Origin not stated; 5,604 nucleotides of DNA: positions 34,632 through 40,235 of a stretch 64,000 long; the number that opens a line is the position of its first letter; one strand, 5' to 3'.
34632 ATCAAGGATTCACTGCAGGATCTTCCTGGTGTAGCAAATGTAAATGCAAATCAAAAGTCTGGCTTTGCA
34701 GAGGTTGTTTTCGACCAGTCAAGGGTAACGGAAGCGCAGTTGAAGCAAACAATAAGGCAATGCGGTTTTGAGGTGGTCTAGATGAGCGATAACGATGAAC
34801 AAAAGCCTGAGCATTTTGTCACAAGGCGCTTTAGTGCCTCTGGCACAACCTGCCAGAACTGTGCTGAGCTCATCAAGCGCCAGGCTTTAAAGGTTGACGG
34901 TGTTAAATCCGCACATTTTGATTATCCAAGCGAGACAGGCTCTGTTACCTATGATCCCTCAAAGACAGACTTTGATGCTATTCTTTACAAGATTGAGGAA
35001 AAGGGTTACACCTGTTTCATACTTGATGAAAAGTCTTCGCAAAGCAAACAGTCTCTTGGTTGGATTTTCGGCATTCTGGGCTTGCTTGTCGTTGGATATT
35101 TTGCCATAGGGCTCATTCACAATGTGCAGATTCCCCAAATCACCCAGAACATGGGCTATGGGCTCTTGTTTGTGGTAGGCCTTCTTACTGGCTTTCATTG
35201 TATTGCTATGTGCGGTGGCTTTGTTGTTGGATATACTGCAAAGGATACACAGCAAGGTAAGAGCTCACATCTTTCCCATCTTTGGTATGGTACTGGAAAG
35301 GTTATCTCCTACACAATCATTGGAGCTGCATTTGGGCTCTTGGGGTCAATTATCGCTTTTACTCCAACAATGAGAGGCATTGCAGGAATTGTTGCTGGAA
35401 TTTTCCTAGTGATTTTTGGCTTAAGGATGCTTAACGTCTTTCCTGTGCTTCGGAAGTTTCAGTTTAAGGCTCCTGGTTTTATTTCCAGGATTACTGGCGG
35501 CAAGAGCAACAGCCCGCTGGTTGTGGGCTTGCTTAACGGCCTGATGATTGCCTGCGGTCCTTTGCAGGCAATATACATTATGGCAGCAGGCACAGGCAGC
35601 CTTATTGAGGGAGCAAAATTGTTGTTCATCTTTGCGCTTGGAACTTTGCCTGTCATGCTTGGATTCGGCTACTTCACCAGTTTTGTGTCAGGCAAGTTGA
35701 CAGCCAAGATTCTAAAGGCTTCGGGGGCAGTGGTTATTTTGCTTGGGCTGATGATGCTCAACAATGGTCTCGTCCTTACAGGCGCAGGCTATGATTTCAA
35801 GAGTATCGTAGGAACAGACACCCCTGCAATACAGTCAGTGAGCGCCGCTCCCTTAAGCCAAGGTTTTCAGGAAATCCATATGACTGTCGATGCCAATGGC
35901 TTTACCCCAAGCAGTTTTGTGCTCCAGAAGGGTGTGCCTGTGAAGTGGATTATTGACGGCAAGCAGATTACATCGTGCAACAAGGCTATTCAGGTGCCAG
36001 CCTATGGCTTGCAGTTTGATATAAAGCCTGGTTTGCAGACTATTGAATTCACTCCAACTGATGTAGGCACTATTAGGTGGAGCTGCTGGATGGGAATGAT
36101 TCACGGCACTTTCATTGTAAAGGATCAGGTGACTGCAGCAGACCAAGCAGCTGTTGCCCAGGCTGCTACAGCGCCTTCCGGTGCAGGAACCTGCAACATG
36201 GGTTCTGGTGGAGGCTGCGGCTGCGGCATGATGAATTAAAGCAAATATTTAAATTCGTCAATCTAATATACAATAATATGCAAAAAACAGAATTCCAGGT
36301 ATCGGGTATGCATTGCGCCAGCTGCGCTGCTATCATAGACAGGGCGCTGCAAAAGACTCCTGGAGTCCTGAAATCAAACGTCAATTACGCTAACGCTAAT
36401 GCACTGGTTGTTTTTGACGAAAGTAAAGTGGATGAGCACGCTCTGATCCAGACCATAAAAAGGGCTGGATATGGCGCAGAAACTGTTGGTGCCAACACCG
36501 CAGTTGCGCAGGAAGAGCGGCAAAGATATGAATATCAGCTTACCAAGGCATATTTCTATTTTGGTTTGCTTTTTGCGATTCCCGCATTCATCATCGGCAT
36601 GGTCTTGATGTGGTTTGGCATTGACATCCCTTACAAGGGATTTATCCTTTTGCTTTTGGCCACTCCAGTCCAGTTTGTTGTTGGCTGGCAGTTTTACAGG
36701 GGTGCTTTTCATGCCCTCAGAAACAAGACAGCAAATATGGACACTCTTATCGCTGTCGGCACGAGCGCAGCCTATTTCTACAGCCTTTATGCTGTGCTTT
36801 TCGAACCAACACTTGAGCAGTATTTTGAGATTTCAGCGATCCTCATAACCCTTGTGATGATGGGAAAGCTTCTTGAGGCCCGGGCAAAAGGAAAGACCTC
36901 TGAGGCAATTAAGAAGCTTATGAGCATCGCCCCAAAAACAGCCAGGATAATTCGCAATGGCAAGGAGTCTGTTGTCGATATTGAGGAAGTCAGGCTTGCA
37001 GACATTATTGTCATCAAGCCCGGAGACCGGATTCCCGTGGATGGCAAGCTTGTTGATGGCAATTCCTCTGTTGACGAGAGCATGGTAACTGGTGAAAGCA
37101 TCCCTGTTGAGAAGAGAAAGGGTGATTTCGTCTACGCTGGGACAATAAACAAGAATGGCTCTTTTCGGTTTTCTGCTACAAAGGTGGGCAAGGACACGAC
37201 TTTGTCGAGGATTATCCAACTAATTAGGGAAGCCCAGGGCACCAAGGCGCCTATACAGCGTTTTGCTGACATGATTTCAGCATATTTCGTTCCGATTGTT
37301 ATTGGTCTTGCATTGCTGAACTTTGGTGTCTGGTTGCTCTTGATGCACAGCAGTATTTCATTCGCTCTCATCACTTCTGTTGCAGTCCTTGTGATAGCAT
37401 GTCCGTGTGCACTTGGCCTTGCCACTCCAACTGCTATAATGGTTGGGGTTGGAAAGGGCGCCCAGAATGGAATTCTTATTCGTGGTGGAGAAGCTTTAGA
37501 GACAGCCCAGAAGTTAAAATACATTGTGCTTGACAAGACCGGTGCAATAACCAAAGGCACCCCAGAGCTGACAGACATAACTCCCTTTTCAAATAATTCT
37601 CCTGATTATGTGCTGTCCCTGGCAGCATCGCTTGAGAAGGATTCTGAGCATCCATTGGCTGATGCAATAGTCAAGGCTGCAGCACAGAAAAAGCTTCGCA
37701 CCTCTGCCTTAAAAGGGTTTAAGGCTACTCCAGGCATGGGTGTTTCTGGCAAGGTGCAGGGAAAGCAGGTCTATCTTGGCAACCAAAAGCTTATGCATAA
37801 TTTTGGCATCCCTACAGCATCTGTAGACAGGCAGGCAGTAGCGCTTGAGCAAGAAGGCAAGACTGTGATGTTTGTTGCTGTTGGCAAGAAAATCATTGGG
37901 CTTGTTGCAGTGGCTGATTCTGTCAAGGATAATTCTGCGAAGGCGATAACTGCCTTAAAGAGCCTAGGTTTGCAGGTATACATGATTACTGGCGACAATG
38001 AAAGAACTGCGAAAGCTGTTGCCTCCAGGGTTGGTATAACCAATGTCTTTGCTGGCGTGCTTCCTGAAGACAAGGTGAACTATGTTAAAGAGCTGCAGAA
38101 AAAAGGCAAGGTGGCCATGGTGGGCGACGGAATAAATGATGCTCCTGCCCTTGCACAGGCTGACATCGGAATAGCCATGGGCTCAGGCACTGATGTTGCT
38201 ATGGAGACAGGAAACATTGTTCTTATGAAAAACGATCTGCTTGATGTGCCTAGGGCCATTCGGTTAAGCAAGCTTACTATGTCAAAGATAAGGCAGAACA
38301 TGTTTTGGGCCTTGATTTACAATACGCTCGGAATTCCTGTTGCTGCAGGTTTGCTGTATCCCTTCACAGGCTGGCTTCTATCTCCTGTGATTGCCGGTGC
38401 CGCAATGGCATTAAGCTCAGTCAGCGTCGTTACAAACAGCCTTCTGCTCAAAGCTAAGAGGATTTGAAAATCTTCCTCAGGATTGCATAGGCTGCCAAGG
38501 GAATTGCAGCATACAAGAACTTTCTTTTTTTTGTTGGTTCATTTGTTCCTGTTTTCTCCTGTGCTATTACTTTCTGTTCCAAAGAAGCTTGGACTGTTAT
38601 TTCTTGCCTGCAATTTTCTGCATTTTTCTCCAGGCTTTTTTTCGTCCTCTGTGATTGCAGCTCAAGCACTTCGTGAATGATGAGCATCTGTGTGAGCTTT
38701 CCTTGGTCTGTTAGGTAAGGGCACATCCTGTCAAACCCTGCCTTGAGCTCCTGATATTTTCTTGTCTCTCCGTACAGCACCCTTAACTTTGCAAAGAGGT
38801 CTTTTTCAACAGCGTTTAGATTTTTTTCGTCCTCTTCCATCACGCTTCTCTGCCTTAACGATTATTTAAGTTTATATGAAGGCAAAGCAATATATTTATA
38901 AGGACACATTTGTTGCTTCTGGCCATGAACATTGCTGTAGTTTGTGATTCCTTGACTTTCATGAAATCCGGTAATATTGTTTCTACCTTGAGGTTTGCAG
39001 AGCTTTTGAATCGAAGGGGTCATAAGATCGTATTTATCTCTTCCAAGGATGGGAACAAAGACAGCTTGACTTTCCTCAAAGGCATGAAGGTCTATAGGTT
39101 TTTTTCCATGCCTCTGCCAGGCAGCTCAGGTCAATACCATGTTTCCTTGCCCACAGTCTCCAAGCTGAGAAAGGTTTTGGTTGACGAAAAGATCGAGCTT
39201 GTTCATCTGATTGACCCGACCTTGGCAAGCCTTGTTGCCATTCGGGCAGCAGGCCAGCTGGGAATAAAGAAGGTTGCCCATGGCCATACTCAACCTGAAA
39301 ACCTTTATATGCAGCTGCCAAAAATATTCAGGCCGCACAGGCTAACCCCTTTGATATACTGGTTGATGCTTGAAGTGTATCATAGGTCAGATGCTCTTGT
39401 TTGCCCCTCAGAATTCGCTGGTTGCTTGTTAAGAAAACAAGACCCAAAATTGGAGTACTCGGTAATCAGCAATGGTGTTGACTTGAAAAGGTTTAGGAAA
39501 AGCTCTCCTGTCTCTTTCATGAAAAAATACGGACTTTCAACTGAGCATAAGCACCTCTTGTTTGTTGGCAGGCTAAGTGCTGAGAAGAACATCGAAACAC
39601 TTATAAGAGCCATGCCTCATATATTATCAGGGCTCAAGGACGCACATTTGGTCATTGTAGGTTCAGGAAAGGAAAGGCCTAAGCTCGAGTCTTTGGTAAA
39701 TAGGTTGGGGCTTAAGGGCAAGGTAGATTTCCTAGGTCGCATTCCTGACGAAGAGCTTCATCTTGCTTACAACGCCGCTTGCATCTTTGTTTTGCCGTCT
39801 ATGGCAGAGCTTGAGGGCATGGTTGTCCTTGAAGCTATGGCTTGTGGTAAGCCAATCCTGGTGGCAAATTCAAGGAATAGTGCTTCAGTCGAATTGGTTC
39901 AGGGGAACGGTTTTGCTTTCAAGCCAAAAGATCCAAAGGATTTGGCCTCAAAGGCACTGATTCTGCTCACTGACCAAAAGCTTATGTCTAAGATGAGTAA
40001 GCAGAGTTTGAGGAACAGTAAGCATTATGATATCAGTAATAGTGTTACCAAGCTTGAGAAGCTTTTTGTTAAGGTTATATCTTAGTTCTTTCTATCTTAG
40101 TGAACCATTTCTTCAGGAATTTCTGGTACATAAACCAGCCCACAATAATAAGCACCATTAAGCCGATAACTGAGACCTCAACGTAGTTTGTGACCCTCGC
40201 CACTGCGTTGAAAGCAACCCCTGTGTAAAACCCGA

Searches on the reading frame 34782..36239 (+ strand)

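Call 15: search_protein_families(library=ncbifam, proteins=[window:34782-36239:+], max_evalue=0.00001)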
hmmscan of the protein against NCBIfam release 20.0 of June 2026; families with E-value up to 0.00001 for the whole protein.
window:34782-36239:+ (485 aa): 7 families
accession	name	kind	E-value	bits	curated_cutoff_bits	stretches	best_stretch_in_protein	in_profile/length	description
NF033556.1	MerTP_fusion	equivalog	3.2e-10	39.9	180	1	9-77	116-184/186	mercuric transport protein MerTP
NF041115.1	UxxU_metal_bind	equivalog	9.7e-10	38.5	95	1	18-81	9-72/74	metal-binding (seleno)protein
NF033795.1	chaper_CopZ_Bs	exception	9.5e-09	35.3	91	1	19-77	6-64/66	copper chaperone CopZ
NF033794.2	chaper_CopZ_Eh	exception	1.8e-07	31.2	95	1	16-78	3-65/68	copper chaperone CopZ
NF045683.1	MerT_CopZ_Se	exception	3.4e-07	30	375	1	8-80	157-229/235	MerT/CopZ fusion-like heavy metal transport selenoprotein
NF010311.1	PRK13748.1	subfamily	5.9e-07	28.7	600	1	17-90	3-75/560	mercury(II) reductase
TIGR02052.1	MerP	equivalog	8.5e-06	26.2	92.55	0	18-78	28-88/92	mercury resistance system periplasmic binding protein MerP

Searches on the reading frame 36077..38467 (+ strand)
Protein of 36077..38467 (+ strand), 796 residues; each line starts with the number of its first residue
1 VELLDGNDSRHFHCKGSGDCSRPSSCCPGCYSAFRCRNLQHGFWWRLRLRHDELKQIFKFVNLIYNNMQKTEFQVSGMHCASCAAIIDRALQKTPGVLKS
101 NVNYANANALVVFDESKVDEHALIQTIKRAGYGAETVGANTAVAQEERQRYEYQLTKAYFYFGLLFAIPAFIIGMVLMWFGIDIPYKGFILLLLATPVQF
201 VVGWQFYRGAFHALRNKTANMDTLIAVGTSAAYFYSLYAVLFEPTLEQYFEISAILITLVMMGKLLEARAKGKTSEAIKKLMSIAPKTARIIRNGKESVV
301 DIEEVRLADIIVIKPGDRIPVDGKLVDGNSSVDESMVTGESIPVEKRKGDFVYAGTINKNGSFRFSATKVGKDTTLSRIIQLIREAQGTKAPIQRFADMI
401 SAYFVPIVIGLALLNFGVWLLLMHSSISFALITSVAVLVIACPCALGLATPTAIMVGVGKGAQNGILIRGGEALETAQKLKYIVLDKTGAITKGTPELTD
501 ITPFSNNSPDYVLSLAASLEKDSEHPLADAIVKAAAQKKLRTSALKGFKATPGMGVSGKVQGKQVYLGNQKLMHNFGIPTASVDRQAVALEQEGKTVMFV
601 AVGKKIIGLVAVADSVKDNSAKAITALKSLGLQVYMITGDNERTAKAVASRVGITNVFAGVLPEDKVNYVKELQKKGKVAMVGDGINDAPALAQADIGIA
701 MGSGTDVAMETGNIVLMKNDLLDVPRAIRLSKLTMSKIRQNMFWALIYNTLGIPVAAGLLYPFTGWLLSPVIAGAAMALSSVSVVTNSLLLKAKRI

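Call 15: search_protein_families(library=ncbifam, proteins=[window:36077-38467:+], max_evalue=0.00001)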
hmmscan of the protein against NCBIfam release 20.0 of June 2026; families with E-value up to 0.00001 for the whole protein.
window:36077-38467:+ (796 aa): 28 families (the best 25 are shown)
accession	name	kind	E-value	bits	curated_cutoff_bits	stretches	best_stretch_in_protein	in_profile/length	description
NF007952.0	PRK10671.1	equivalog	1.4e-213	711.6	1316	1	70-788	104-828/838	copper-exporting P-type ATPase CopA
TIGR01525.1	ATPase-IB_hvy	subfamily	3.9e-206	686.3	346.25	1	221-791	1-560/560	heavy metal translocating P-type ATPase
TIGR01511.1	ATPase-IB1_Cu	subfamily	2.4e-196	653.8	397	1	203-792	2-542/542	copper-translocating P-type ATPase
NF008262.1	PRK11033.1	equivalog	3.5e-150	501.8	1005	1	66-751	38-694/731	zinc/cadmium/mercury/lead-transporting ATPase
TIGR01512.1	ATPase-IB2_Cd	subfamily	1.4e-134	449.5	313.5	2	247-571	16-305/494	cadmium family heavy metal-translocating P-type ATPase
NF033775.1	P_type_ZntA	exception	1.8e-131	439.8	1240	1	67-789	46-726/732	Zn(II)/Cd(II)/Pb(II) translocating P-type ATPase ZntA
TIGR01494.1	ATPase_P-type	subfamily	4.3e-94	315.6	62.3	1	256-759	2-463/478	HAD-IC family P-type ATPase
TIGR01647.1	ATPase-IIIA_H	equivalog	9.4e-61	205.9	615.5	2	239-655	45-482/755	plasma-membrane proton-efflux P-type ATPase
TIGR01497.1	kdpB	equivalog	3.6e-60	203.8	527.9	1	252-720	69-552/675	potassium-transporting ATPase subunit KdpB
NF010609.0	PRK14010.1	equivalog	3.9e-54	184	1323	1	249-718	65-545/673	K(+)-transporting ATPase subunit B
TIGR01517.1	ATPase-IIB_Ca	equivalog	2.2e-46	158.5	507.05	2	248-495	117-375/882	calcium-translocating P-type ATPase, PMCA-type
TIGR01522.1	ATPase-IIA2_Ca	equivalog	1.8e-41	141.8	798.3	3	656-740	566-652/854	calcium-transporting P-type ATPase, PMR1-type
TIGR01116.1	ATPase-IIA1_Ca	equivalog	7.8e-40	136.7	703.4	2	605-729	456-596/799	calcium-translocating P-type ATPase, SERCA-type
TIGR01106.1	ATPase-IIC_X-K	subfamily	1.9e-36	125.4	946.1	2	223-494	76-358/997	Na,H/K antiporter P-type ATPase subunit alpha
TIGR01657.1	P-ATPase-V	hypoth_equivalog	1.1e-32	112.6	618.25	2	245-347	188-291/1055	ATP13A2 family polyamine export P-type ATPase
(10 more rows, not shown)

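Call 60: find_homologous_proteins(query=window:36077-38467:+, max_evalue=1e-100)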
Query window:36077-38467:+ (796 aa): 7998 proteins with E <= 1e-100 among 8000 candidates; the best 120 are listed.
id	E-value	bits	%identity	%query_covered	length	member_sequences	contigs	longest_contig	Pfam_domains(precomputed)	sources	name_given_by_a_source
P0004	0.0e+0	1579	100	92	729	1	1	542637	PF00403.33,PF00702.33,PF08282.19,PF00122.26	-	-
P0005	0.0e+0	1145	72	92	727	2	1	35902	PF00403.33,PF00702.33,PF00122.26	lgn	-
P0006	0.0e+0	1124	72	92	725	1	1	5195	PF00403.33,PF00702.33,PF00122.26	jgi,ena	-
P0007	0.0e+0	1051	66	92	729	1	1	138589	PF00403.33,PF00702.33,PF08282.19,PF00122.26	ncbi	-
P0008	0.0e+0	1046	65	92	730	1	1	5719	PF00403.33,PF00702.33,PF08282.19,PF00122.26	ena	-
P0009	0.0e+0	1045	65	94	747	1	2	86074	PF00403.33,PF00702.33,PF00122.26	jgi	-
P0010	0.0e+0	1045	65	92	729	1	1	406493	PF00403.33,PF00702.33,PF08282.19,PF00122.26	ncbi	-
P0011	0.0e+0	1044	65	94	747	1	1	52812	PF00403.33,PF00702.33,PF00122.26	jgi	-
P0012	0.0e+0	1044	65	92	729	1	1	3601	PF00403.33,PF00702.33,PF00122.26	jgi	jgi:Cu+-exporting ATPase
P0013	0.0e+0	1041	65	89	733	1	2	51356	PF00403.33,PF00702.33,PF08282.19,PF00122.26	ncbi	-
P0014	0.0e+0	1039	65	89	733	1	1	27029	PF00403.33,PF00702.33,PF08282.19,PF00122.26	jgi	jgi:Cu+-exporting ATPase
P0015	0.0e+0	1036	63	89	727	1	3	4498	PF00403.33,PF00702.33,PF00122.26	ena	-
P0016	0.0e+0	1036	64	92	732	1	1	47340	PF00403.33,PF00702.33,PF00122.26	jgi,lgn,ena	-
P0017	0.0e+0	1035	64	92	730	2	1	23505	PF00403.33,PF00702.33,PF00122.26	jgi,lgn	jgi:Cu+-exporting ATPase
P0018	0.0e+0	1035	65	92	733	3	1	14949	PF00403.33,PF00702.33,PF08282.19,PF00122.26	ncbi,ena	-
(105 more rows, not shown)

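Call 61: find_encoding_contigs(protein=P0006, flank=10000, max_places=2)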
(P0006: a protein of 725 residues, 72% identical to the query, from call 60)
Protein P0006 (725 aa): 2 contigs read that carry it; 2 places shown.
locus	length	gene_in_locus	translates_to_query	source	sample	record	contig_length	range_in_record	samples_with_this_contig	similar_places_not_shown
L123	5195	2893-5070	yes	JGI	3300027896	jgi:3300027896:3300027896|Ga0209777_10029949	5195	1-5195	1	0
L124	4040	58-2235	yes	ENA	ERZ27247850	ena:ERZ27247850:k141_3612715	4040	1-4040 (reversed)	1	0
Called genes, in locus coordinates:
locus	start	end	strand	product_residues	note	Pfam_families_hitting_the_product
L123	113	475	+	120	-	-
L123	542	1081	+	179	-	PF12802:MarR_2 (weak), PF24034:DUF7343, PF01047:MarR (weak)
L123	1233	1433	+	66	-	PF00403:HMA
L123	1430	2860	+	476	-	PF00403:HMA, PF13386:DsbD_2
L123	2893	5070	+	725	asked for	PF00403:HMA, PF00122:E1-E2_ATPase, PF00702:Hydrolase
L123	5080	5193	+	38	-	?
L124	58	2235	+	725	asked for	PF00403:HMA, PF00122:E1-E2_ATPase, PF00702:Hydrolase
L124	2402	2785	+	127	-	-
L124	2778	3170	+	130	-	-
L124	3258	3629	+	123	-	-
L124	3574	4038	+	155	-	?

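Call 62: find_encoding_contigs(protein=P0007, flank=10000, max_places=2)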
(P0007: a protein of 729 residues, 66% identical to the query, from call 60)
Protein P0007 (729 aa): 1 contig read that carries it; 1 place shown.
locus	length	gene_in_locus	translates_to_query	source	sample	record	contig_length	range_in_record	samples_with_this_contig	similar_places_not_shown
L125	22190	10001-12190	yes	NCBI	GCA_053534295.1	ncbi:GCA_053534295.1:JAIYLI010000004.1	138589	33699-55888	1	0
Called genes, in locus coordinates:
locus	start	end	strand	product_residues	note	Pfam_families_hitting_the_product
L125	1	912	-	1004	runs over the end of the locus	PF26593:TraC-like, PF19044:P-loop_TraG, PF01935:DUF87, PF12846:AAA_10 (weak)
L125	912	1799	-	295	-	-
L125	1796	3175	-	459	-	PF26589:DUF8186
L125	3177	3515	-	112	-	PF04956:TrbC, PF18895:T4SS_pilin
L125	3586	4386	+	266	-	PF05063:MT-A70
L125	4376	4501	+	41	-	-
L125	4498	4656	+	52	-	-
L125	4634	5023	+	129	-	-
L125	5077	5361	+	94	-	PF01022:HTH_5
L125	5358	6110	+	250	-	PF01135:PCMT, PF05175:MTS, PF13489:Methyltransf_23, PF01209:Ubie_methyltran, PF06325:PrmA, PF08241:Methyltransf_11, PF08242:Methyltransf_12, PF13649:Methyltransf_25, +5 more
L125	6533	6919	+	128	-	PF01022:HTH_5, PF01978:TrmB (weak)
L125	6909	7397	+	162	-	PF01978:TrmB (weak), PF24034:DUF7343, PF12802:MarR_2 (weak), PF01047:MarR (weak)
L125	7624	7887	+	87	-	PF18926:DUF5676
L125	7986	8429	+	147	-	PF13798:PCYCGC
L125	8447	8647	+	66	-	PF00403:HMA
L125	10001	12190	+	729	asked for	PF00403:HMA, PF00122:E1-E2_ATPase, PF08282:Hydrolase_3 (faint), PF00702:Hydrolase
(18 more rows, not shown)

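Call 63: find_encoding_contigs(protein=P0010, flank=10000, max_places=2)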
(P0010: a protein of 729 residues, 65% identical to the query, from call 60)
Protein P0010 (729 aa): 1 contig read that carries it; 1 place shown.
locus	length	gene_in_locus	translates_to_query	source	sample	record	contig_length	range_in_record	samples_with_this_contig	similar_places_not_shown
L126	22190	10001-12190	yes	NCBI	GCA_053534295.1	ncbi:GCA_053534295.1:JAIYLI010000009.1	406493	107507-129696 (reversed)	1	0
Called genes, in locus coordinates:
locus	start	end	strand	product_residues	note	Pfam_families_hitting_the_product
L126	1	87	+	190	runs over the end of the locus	PF01558:POR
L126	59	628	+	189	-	PF13302:Acetyltransf_3, PF13420:Acetyltransf_4, PF00583:Acetyltransf_1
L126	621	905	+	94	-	PF25160:LdpA_Fe-S-bd (faint), PF00037:Fer4, PF12837:Fer4_6 (weak), PF13237:Fer4_10, PF14697:Fer4_21, PF12838:Fer4_7 (weak), PF13187:Fer4_9 (weak), PF00037:Fer4 (weak), +3 more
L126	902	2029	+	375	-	PF01855:POR_N, PF17147:PFOR_II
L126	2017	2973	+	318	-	PF02775:TPP_enzyme_C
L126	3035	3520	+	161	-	PF01047:MarR (weak), PF12802:MarR_2, PF24034:DUF7343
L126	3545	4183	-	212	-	-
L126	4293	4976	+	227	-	-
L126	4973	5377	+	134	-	PF13473:Cupredoxin_1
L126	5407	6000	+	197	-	PF02163:Peptidase_M50 (weak)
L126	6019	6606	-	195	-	PF13847:Methyltransf_31, PF08241:Methyltransf_11, PF08242:Methyltransf_12, PF13649:Methyltransf_25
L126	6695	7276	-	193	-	-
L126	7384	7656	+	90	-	PF18926:DUF5676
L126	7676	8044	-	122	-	PF00856:SET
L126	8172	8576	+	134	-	PF01022:HTH_5, PF12840:HTH_20 (weak)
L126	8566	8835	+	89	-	-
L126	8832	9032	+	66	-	PF00403:HMA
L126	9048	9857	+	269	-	PF12704:MacB_PCD (faint)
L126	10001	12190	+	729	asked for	PF00403:HMA, PF00122:E1-E2_ATPase, PF00702:Hydrolase, PF08282:Hydrolase_3 (faint)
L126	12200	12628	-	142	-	PF01381:HTH_3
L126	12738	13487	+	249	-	PF01978:TrmB, PF22194:WHD_F93 (weak)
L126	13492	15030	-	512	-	PF13522:GATase_6, PF13537:GATase_7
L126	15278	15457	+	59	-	PF12797:Fer4_2 (weak), PF13237:Fer4_10 (faint), PF25160:LdpA_Fe-S-bd (faint), PF00037:Fer4 (weak), PF13459:Fer4_15, PF14697:Fer4_21 (weak), PF13370:Fer4_13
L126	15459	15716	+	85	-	PF08984:DUF1858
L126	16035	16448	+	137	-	PF26594:KH_NusA_2nd (faint)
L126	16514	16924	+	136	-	-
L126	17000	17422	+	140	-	PF00164:Ribosom_S12_S23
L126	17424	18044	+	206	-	PF00177:Ribosomal_S7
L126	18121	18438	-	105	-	-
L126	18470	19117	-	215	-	PF02353:CMAS (weak), PF01728:FtsJ (weak), PF13489:Methyltransf_23, PF07021:MetW, PF13847:Methyltransf_31, PF08241:Methyltransf_11, PF08242:Methyltransf_12, PF13649:Methyltransf_25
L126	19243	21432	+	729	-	PF00009:GTP_EFTU, PF22042:EF-G_D2, PF03144:GTP_EFTU_D2, PF14492:EFG_III, PF03764:EFG_IV, PF00679:EFG_C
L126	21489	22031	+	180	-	-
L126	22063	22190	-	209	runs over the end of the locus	PF09335:VTT_dom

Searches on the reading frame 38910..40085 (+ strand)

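Call 15: search_protein_families(library=ncbifam, proteins=[window:38910-40085:+], max_evalue=0.00001)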
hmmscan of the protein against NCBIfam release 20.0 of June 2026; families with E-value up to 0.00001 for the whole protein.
window:38910-40085:+ (391 aa): 38 families (the best 25 are shown)
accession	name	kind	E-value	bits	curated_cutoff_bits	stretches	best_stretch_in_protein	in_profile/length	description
TIGR03999.1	thiol_BshA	equivalog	6.5e-33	114.2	273.7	1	179-390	165-374/375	N-acetyl-alpha-D-glucosaminyl L-malate synthase BshA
NF053513.1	Gtran_IagA_BgsA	equivalog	1.1e-27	96.9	460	1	93-389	42-331/333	LTA glycolipid anchor biosynthesis glycosyltransferase, IagA/BgsA family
TIGR03449.1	mycothiol_MshA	equivalog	7.1e-26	91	462.5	1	182-389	189-403/406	D-inositol-3-phosphate glycosyltransferase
TIGR04063.1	stp3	hypoth_equivalog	4.5e-25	88.4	442.05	1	57-386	53-392/397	TIGR04063 family PEP-CTERM/XrtA system glycosyltransferase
NF053787.1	GlcN_PG_synth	equivalog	5.4e-25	88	480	1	61-389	51-359/361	N-acetylglucosaminyl phosphatidylglycerol synthase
NF041876.1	EPS_EpsE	equivalog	5.8e-25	88.3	400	1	182-367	187-373/389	exopolysaccharide biosynthesis GT4 family glycosyltransferase EpsE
TIGR03088.1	stp2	hypoth_equivalog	8.3e-24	84.3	409.05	1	184-388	163-372/374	TIGR03088 family PEP-CTERM/XrtA system glycosyltransferase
NF049988.1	MGlcDAGSynMgs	equivalog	1.8e-22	80.3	400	1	6-390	1-388/398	alpha-monoglucosyldiacylglycerol synthase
TIGR04157.1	glyco_rSAM_CFB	subfamily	2e-22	79.8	400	1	155-376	165-396/406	TIGR04157 family glycosyltransferase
NF041010.1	glycosy_Agl16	equivalog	4.1e-22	78.5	575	1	157-386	131-348/352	glycosylation protein Agl16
TIGR04047.1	MSMEG_0565_glyc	hypoth_equivalog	1.7e-21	76.8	259.85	1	158-373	137-358/373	MSMEG_0565 family glycosyltransferase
NF038229.1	Glyco4_Geo_Pelo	equivalog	1.4e-18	67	400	1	154-390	104-337/338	GPMC system family 4 glycosyltransferase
NF047684.1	TeichurnBiosyTuaC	equivalog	1.8e-18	66.7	550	1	182-390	186-390/391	teichuronic acid biosynthesis protein TuaC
NF012028.0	PRK15484.1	subfamily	4.2e-18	65.6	618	1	161-375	141-359/380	lipopolysaccharide N-acetylglucosaminyltransferase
TIGR02149.1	glgA_Coryne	subfamily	5.3e-18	65.3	302.4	1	183-363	171-363/391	glycogen synthase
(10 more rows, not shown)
